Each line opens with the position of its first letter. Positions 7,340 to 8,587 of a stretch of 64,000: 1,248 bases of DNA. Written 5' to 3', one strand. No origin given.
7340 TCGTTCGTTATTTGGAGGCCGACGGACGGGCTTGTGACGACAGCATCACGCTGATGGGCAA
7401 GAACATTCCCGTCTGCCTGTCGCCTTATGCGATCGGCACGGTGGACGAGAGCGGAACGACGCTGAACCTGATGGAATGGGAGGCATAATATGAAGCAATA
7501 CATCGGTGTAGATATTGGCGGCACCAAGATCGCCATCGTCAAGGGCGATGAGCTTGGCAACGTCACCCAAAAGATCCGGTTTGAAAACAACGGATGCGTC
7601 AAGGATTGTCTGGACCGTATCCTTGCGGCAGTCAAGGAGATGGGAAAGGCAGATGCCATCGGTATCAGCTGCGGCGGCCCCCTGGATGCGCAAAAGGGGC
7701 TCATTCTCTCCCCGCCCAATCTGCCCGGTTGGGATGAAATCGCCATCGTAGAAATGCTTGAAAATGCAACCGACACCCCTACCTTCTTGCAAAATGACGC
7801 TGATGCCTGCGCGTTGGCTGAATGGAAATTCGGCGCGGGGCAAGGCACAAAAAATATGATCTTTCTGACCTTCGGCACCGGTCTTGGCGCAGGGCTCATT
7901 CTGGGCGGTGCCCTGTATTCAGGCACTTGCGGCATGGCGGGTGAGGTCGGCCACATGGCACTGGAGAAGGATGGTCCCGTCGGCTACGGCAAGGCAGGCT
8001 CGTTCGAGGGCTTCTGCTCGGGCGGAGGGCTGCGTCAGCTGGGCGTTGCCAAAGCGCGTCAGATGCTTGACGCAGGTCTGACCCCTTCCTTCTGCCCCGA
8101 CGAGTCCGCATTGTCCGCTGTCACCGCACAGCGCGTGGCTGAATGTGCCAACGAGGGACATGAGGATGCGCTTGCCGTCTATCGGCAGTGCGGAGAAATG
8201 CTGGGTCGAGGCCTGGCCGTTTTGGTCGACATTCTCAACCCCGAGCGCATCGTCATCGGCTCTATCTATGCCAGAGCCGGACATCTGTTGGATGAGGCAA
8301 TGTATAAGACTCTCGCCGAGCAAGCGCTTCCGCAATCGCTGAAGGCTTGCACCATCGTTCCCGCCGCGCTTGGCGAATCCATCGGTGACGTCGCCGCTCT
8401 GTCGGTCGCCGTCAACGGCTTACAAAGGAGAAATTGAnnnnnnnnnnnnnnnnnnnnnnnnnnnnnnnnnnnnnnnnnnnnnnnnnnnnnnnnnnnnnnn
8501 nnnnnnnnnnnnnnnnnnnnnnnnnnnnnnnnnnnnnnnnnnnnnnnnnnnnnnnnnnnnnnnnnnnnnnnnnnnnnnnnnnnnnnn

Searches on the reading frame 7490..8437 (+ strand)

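Call 63: search_protein_families(library=pfam, proteins=[window:7490-8437:+], max_evalue=0.00001)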
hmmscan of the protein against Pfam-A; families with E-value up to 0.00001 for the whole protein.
window:7490-8437:+ (315 aa): 1 family
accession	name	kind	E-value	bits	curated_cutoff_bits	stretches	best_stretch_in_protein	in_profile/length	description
PF00480.26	ROK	-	8.7e-53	180.2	22.9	1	4-304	1-288/294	ROK family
